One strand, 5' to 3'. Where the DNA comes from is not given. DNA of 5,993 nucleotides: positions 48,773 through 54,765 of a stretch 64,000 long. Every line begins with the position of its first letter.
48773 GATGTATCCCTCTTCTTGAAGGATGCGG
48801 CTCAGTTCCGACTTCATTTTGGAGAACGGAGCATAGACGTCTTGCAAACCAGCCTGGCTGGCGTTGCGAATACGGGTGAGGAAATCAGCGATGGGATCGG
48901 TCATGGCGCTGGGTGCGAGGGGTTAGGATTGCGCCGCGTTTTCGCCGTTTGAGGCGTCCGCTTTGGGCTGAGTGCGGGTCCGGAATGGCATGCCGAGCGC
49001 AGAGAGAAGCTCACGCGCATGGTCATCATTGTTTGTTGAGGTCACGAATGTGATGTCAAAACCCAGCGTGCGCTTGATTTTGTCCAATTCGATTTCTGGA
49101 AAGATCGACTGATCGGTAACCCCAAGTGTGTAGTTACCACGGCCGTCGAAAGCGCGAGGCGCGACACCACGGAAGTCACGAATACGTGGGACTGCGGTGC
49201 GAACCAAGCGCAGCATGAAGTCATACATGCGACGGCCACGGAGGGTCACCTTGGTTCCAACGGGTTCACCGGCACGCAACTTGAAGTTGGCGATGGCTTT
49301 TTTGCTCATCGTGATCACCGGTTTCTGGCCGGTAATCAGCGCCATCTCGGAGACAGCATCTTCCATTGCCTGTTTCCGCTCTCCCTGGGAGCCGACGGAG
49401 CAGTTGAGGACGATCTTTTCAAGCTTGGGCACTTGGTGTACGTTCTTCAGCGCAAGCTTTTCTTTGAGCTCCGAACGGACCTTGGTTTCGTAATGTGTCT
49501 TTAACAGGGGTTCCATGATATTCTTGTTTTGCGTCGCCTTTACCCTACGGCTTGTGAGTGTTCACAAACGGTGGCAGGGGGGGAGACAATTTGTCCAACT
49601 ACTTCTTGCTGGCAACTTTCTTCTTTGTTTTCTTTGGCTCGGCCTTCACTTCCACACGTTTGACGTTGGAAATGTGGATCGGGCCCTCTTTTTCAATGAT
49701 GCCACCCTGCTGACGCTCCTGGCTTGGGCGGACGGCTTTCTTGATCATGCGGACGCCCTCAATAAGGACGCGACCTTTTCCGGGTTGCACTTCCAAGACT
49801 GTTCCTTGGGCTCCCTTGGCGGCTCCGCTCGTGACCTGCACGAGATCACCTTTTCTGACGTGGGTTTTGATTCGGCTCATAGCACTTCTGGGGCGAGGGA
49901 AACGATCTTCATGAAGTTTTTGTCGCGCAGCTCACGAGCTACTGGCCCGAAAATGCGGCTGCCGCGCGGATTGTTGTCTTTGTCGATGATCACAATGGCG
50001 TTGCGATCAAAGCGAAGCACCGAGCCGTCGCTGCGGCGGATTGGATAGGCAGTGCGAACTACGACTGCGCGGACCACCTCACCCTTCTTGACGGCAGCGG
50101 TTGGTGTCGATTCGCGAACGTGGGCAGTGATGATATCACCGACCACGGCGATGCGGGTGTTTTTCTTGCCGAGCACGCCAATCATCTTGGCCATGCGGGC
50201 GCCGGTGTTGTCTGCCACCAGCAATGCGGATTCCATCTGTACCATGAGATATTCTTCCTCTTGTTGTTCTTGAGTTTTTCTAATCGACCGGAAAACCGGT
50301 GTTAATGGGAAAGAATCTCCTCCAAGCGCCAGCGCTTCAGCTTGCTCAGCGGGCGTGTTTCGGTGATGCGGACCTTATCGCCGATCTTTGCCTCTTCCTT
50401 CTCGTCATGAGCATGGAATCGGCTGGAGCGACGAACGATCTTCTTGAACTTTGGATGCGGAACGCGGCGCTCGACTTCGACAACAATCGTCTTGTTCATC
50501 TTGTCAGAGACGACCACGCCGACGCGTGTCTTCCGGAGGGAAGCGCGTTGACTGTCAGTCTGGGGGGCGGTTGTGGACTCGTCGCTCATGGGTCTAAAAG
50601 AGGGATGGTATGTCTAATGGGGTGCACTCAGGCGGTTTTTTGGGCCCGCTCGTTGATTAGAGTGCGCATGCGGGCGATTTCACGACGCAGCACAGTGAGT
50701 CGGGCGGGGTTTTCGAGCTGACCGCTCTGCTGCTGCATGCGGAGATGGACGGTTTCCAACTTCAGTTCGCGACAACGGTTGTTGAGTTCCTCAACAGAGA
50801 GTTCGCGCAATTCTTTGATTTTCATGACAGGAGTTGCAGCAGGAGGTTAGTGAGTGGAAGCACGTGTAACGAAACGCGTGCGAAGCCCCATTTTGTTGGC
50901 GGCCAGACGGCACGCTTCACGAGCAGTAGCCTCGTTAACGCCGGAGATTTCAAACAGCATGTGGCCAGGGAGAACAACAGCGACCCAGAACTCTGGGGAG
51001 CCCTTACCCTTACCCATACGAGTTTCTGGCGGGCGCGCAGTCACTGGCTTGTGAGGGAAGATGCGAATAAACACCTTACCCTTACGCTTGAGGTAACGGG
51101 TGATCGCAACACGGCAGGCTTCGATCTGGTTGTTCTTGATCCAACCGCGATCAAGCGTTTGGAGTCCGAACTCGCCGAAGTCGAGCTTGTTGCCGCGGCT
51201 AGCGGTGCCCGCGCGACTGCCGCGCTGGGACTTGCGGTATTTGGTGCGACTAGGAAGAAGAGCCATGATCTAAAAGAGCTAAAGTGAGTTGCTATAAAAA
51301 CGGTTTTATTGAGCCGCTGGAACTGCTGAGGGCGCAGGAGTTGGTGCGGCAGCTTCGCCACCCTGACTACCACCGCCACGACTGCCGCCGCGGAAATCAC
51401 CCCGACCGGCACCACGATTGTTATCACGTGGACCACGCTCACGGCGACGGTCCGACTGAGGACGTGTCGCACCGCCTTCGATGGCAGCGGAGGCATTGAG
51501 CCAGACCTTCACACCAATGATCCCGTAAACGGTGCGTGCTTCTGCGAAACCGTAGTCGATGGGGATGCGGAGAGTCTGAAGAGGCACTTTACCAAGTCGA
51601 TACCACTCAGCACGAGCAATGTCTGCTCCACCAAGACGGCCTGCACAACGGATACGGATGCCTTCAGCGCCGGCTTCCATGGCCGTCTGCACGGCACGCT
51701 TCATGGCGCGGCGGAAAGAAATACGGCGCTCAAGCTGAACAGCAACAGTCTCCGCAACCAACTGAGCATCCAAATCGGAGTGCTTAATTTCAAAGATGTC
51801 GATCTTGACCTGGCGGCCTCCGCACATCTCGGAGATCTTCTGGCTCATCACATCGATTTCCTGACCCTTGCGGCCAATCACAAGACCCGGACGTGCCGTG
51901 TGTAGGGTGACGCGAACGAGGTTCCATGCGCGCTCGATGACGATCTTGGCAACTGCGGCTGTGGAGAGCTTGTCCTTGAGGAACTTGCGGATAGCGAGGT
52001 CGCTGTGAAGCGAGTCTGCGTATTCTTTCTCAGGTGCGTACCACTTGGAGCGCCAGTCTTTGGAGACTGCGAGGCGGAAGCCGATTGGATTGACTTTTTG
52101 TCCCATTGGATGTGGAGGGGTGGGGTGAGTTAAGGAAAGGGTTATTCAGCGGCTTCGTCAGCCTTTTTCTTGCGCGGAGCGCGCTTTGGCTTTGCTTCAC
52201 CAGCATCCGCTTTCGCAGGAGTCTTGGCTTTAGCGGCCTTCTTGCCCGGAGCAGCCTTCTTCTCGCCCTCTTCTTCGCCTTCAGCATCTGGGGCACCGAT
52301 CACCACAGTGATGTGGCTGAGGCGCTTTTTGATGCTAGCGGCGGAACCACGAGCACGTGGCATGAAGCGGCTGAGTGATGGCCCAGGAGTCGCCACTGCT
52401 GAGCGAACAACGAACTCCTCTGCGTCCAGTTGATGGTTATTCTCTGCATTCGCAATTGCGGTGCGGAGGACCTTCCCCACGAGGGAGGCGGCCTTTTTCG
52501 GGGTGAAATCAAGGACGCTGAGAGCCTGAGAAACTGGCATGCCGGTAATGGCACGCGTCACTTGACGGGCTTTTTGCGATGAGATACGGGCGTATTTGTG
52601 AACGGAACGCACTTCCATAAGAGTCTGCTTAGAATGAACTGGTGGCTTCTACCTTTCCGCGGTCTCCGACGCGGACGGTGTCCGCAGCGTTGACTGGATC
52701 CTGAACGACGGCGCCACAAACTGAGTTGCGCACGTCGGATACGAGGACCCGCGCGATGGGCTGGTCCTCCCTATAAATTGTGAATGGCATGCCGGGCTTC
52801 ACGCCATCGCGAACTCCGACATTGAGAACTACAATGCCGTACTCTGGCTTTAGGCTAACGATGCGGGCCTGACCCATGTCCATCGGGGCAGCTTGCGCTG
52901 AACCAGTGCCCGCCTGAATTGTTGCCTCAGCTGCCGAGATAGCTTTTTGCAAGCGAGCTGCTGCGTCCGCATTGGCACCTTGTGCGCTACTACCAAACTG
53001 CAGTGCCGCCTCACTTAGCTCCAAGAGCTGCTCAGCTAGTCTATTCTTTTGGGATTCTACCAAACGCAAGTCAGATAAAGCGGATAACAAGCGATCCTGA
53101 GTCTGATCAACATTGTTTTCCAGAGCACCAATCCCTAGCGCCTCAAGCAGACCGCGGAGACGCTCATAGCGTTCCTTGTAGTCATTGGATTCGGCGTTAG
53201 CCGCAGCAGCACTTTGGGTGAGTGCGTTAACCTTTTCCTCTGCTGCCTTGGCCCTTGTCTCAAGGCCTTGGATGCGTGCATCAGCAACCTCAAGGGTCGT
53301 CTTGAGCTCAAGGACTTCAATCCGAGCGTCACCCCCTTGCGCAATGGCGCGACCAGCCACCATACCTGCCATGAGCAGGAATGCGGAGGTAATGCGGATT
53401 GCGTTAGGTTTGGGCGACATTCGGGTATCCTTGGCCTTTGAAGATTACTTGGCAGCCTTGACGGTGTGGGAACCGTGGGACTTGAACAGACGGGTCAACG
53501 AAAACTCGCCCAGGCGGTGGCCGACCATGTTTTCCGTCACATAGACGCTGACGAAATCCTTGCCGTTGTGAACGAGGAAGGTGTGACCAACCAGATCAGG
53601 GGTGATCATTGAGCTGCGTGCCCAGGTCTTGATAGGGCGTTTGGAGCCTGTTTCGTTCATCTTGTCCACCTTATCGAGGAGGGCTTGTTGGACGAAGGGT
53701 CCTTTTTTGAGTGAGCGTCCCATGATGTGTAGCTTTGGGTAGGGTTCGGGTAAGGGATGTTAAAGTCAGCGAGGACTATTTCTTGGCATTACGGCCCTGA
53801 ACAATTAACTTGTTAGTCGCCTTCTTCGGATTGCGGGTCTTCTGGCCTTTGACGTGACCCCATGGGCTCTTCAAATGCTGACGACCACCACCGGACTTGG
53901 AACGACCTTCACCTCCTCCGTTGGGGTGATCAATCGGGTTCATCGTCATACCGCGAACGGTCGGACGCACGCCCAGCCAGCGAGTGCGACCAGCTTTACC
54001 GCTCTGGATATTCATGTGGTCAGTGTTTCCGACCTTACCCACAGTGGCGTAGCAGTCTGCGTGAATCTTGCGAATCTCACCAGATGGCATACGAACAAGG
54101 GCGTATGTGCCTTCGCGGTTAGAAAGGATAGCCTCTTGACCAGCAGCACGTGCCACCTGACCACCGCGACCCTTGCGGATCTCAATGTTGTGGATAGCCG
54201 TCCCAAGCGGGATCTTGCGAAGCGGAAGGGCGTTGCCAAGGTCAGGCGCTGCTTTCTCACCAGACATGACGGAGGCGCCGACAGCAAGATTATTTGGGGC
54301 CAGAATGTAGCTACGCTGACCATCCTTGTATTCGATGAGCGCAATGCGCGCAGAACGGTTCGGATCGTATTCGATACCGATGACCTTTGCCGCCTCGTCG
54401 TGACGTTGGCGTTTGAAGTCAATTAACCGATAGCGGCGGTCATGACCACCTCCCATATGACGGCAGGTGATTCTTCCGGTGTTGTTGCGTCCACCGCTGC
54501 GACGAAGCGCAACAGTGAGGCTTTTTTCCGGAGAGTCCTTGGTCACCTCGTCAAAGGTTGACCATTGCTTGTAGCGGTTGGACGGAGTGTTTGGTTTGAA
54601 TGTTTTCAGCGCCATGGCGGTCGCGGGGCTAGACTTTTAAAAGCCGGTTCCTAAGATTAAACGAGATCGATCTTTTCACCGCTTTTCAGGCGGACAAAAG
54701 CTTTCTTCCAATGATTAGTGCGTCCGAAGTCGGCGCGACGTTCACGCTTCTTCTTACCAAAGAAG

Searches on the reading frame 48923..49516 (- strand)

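Call 46: search_protein_families(library=pfam, proteins=[window:48923-49516:-], max_evalue=0.001)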
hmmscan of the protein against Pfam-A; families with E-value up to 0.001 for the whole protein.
window:48923-49516:- (197 aa): 2 families
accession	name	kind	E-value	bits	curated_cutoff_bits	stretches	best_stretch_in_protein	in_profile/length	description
PF00673.26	Ribosomal_L5_C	-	5.1e-36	123.1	27.8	1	85-178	1-94/94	ribosomal L5P family C-terminus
PF00281.24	Ribosomal_L5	-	1.1e-24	86.9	34.9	1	25-81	1-57/57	Ribosomal protein L5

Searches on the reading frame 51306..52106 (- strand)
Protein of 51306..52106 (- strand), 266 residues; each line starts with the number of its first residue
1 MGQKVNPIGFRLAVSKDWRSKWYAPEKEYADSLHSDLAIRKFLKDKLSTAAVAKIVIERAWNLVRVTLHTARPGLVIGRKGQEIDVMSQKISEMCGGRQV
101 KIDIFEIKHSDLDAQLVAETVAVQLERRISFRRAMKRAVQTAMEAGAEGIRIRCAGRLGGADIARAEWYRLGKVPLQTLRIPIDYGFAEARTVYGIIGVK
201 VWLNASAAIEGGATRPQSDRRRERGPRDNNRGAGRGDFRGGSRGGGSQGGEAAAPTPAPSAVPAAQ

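Call 46: search_protein_families(library=pfam, proteins=[window:51306-52106:-], max_evalue=0.001)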
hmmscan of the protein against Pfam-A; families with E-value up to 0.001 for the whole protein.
window:51306-52106:- (266 aa): 2 families
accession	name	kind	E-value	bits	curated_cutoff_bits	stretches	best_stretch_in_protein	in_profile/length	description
PF00189.25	Ribosomal_S3_C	-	7.8e-36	122.9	34.1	1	121-203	1-83/83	Ribosomal protein S3, C-terminal domain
PF07650.23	KH_2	-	1.2e-15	57.5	22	1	39-110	2-76/78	KH domain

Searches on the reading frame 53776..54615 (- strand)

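Call 46: search_protein_families(library=pfam, proteins=[window:53776-54615:-], max_evalue=0.001)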
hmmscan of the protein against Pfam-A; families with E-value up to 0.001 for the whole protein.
window:53776-54615:- (279 aa): 2 families
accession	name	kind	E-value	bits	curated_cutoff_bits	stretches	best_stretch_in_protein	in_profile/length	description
PF03947.24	Ribosomal_L2_C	-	7.6e-52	175.1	33.7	1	126-253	2-126/126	Ribosomal Proteins L2, C-terminal domain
PF00181.30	Ribosomal_L2_N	-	1.4e-33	115.2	23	1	42-118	1-77/77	Ribosomal Proteins L2, RNA binding N-terminal domain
